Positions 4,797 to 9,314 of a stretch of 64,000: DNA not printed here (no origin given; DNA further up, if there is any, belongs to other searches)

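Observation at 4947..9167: Stand-alone ~1,400-aa fusion of two HgdC-type activase ATPases with HgdB/DUF2229-like domains: possible PlsA/PlsR- or Ger-type ester-reducing (ether lipid) enzyme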

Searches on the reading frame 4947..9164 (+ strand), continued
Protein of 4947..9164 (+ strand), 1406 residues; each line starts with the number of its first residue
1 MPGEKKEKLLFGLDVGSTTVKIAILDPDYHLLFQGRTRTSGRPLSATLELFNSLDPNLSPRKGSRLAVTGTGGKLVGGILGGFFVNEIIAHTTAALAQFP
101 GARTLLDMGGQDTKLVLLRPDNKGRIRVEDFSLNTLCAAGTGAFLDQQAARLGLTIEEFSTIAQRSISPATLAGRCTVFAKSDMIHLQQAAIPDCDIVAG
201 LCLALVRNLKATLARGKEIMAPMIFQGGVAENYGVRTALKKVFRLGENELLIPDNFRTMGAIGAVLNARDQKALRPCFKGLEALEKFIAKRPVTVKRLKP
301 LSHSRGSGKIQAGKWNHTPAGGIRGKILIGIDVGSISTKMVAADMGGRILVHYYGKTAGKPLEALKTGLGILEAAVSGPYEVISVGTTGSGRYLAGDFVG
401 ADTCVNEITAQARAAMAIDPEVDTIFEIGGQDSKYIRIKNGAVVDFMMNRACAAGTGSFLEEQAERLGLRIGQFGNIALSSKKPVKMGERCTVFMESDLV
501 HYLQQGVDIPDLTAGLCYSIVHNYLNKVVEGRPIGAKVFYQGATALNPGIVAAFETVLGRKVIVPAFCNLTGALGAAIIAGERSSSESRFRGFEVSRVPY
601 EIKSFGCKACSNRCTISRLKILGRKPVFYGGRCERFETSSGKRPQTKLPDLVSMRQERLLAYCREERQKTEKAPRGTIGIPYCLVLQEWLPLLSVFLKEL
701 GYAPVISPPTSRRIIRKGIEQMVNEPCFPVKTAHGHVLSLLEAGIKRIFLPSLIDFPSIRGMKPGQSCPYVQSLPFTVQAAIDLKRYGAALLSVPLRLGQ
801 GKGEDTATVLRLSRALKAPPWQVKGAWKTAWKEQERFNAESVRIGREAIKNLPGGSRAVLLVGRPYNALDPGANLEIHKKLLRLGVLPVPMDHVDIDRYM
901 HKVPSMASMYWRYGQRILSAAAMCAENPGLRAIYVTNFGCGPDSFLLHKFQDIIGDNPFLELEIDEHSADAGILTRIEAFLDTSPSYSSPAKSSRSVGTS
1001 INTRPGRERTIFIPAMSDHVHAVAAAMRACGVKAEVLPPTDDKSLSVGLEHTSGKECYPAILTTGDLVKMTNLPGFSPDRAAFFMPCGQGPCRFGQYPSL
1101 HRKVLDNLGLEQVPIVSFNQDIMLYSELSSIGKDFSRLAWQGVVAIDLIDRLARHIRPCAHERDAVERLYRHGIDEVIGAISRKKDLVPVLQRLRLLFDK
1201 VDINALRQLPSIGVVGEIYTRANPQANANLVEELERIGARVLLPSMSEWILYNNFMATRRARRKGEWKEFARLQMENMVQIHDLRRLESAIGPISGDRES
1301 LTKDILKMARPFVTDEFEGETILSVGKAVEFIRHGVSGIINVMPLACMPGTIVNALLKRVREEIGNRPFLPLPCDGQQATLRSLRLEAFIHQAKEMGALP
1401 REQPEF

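Call 69: list_cluster_members(proteins=[P0218, P0114, P0051, P0146, P0191, P0210, P0078, P0085, P0049, P0199])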
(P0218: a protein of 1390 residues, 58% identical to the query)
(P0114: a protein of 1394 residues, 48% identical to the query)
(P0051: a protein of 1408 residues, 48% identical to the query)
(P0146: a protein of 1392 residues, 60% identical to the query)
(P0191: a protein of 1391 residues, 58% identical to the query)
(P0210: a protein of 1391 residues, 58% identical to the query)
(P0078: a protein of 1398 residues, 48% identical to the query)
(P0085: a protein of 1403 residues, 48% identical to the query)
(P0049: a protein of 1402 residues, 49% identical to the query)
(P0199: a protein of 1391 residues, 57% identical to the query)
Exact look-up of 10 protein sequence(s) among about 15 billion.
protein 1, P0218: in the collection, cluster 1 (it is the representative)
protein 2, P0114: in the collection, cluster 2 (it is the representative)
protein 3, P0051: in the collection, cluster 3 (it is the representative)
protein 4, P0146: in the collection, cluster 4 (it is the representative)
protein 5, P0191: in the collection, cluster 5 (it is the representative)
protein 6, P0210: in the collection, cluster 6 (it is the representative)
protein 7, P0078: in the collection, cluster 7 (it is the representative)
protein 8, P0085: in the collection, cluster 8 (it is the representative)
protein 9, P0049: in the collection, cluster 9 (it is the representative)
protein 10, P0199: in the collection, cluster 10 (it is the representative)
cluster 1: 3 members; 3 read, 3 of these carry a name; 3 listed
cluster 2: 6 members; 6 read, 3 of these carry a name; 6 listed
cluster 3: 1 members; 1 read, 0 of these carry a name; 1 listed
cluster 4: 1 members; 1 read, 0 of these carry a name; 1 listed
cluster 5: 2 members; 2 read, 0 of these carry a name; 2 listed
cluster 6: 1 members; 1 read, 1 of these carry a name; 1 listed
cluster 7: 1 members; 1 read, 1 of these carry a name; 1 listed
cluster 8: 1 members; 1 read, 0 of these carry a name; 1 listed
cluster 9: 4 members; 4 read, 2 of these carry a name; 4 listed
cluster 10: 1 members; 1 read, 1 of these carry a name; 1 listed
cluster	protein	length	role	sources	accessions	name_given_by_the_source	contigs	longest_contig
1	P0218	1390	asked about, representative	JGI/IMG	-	predicted CoA-substrate-specific enzyme activase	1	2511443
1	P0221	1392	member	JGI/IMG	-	predicted CoA-substrate-specific enzyme activase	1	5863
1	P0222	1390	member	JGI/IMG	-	predicted CoA-substrate-specific enzyme activase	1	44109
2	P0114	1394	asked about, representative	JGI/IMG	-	predicted CoA-substrate-specific enzyme activase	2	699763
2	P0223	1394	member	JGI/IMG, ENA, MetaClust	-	\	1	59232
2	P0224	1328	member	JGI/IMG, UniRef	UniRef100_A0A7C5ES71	CoA activase n=1 Tax=Desulfobacca acetoxidans TaxID=60893 RepID=A0A7C5ES71_9BACT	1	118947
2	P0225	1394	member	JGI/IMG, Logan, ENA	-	-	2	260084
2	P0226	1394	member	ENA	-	-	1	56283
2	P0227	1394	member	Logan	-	-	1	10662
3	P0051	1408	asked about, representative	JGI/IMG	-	-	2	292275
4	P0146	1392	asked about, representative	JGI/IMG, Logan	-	-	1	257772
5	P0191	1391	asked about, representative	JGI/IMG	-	-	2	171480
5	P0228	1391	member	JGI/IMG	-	-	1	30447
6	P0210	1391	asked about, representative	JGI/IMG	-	predicted CoA-substrate-specific enzyme activase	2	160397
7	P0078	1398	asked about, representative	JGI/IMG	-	predicted CoA-substrate-specific enzyme activase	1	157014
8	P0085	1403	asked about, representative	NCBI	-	-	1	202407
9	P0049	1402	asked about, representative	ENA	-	-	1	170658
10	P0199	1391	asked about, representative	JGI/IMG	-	predicted CoA-substrate-specific enzyme activase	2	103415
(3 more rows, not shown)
